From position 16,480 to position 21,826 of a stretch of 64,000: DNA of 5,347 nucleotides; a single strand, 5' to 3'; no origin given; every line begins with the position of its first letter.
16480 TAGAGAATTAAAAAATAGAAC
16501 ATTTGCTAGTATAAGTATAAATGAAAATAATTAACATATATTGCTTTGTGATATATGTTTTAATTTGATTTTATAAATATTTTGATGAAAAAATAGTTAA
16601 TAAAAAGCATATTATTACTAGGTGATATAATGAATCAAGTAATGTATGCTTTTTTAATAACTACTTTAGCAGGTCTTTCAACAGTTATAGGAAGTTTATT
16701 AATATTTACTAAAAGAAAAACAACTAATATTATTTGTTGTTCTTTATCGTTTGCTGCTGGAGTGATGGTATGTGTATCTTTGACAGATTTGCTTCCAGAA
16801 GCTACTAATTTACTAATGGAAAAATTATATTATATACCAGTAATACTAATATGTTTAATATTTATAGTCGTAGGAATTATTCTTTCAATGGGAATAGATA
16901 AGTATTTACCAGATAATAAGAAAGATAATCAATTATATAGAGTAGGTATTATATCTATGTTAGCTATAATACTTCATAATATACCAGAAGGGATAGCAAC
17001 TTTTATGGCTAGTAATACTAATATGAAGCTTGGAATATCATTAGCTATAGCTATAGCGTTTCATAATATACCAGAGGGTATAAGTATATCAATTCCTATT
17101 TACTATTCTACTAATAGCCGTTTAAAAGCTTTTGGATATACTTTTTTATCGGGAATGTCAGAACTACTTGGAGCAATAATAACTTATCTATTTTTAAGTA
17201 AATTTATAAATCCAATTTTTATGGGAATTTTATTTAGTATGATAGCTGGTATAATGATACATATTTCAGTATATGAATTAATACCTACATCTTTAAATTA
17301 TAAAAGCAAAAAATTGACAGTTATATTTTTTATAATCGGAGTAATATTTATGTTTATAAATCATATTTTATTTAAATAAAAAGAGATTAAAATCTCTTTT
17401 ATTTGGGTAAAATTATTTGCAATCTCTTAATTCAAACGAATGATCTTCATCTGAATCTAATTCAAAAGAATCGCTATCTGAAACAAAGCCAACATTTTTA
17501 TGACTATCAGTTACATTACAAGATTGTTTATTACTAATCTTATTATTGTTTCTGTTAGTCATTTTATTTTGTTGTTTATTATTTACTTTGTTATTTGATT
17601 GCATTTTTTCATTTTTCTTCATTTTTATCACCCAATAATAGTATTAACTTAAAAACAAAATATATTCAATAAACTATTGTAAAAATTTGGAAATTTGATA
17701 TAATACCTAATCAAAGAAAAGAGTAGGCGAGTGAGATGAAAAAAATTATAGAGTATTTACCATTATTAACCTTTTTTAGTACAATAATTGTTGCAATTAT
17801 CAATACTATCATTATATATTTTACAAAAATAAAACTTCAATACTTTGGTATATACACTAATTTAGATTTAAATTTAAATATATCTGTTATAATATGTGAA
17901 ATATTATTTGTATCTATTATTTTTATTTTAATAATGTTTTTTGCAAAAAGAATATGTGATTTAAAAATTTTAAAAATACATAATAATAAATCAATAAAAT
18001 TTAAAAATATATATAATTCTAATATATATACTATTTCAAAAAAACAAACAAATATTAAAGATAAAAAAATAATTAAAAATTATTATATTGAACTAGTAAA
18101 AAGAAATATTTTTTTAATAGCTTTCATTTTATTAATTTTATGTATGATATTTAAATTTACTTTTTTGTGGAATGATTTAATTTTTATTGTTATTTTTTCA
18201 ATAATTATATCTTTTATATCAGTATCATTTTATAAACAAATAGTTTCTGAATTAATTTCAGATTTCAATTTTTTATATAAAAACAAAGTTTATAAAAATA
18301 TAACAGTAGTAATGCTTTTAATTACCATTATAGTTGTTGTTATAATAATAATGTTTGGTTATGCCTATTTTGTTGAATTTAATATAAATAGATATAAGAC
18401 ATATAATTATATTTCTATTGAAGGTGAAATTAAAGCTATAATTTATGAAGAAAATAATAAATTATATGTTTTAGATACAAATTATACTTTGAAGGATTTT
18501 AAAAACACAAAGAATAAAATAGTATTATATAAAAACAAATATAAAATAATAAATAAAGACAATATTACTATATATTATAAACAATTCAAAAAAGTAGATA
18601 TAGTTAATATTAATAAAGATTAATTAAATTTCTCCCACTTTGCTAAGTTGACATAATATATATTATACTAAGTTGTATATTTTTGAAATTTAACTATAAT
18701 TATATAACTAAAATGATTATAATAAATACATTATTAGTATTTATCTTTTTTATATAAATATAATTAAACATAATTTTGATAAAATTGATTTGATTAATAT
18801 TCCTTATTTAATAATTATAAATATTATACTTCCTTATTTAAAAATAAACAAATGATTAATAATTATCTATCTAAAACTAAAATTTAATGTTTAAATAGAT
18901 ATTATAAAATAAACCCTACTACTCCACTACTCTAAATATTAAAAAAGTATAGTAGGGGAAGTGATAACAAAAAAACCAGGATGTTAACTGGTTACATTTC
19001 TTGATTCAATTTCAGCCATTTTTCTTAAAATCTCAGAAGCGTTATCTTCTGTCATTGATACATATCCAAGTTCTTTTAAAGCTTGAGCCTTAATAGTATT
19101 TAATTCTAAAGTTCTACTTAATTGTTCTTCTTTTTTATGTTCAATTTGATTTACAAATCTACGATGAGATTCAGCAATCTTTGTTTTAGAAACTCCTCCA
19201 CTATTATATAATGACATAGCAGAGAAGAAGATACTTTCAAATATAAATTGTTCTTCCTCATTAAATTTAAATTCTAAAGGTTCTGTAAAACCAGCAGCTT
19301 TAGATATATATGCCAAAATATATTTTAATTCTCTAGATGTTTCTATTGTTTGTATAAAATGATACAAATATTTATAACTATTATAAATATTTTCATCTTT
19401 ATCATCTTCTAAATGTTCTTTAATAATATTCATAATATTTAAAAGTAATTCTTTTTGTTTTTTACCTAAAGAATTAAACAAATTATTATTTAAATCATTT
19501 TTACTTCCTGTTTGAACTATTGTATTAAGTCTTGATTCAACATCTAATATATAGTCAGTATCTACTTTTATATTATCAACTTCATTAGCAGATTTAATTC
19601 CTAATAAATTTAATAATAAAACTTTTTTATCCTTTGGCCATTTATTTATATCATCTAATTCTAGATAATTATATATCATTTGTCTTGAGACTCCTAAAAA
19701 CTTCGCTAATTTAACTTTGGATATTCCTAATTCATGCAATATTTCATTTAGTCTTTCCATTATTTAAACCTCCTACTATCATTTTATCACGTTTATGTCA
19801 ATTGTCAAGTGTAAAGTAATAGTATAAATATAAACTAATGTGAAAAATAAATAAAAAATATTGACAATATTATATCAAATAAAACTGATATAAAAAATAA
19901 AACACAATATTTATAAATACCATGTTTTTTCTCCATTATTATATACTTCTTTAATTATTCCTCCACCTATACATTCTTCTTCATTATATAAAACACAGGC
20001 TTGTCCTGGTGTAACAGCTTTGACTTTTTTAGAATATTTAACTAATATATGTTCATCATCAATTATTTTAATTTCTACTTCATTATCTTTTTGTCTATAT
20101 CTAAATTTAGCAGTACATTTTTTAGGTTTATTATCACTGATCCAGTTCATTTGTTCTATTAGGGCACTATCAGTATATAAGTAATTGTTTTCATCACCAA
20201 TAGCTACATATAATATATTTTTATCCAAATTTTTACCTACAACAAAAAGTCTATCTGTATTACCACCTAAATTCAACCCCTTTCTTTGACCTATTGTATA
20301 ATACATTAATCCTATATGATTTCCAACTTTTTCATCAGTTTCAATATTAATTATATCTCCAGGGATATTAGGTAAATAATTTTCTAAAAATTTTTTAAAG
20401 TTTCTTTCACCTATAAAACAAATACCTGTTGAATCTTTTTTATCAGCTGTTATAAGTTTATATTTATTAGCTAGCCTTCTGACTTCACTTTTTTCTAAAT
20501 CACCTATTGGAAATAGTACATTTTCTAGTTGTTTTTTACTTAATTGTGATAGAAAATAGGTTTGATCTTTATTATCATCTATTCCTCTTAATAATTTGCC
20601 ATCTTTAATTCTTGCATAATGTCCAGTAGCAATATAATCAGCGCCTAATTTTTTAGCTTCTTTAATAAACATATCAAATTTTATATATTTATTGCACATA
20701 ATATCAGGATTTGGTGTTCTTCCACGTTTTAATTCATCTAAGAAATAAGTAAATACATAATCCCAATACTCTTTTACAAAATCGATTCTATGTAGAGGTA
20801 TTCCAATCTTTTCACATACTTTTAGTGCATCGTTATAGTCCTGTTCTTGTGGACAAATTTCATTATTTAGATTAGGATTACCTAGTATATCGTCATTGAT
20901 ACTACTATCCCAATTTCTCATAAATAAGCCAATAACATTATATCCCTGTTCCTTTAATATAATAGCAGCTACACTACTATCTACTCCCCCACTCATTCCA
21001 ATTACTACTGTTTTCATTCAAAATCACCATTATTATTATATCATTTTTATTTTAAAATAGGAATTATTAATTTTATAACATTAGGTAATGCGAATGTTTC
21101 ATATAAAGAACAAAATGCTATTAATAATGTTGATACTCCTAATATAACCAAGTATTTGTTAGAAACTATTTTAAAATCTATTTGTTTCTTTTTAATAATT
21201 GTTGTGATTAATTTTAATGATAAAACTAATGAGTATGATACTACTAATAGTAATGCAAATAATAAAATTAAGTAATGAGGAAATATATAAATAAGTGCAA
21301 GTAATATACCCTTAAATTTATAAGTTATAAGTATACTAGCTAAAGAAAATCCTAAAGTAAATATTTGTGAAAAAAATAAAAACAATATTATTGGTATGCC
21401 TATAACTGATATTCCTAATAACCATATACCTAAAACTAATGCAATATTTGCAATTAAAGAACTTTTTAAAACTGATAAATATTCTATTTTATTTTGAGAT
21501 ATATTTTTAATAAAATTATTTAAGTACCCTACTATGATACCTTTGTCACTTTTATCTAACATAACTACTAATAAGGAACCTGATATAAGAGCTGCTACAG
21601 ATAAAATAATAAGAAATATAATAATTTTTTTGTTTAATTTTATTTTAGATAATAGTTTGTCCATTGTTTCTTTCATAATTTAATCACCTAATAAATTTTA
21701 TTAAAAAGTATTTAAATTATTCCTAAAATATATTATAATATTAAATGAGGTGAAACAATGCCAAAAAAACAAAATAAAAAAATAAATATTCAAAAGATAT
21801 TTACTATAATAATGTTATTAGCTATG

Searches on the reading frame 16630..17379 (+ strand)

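Call 46: search_protein_families(library=pfam, proteins=[window:16630-17379:+], max_evalue=0.00001)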
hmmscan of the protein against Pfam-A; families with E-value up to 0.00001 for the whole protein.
window:16630-17379:+ (249 aa): 1 family
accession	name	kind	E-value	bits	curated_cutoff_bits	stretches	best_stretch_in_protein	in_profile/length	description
PF02535.28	Zip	-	3.6e-32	112.3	35.1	2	98-243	170-321/323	ZIP Zinc transporter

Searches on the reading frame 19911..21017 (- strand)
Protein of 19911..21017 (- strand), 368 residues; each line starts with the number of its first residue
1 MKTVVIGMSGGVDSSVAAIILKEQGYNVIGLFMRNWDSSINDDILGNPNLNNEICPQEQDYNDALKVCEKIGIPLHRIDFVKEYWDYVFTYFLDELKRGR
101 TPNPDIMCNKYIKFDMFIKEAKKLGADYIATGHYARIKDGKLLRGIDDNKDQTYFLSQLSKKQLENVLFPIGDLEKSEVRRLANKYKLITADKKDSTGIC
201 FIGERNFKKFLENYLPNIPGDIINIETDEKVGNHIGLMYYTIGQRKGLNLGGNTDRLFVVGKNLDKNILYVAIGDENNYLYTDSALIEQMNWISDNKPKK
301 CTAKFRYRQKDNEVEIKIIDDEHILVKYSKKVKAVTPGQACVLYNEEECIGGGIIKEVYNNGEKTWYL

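Call 46: search_protein_families(library=pfam, proteins=[window:19911-21017:-], max_evalue=0.00001)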
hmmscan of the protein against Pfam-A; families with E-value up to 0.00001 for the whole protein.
window:19911-21017:- (368 aa): 4 families
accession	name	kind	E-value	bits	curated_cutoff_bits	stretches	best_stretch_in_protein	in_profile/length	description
PF03054.22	tRNA_Me_trans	-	1.3e-79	267.1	20.6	1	3-203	2-201/202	tRNA methyl transferase HUP domain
PF20259.3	tRNA_Me_trans_M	-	1.7e-23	82.4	27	1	208-272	1-65/66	tRNA methyl transferase PRC-barrel domain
PF20258.4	tRNA_Me_trans_C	-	2.9e-22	79.2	20.6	1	285-355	4-77/77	Aminomethyltransferase beta-barrel domain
PF02540.23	NAD_synthase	-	9.5e-08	31.9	21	0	2-80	19-81/242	NAD synthase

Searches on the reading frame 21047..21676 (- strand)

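Call 46: search_protein_families(library=pfam, proteins=[window:21047-21676:-], max_evalue=0.00001)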
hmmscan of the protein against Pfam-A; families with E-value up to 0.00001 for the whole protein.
window:21047-21676:- (209 aa): 1 family
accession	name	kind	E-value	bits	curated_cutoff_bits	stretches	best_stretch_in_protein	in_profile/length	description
PF01944.22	SpoIIM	-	2.9e-16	60.3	26.9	1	23-195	2-160/163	Stage II sporulation protein M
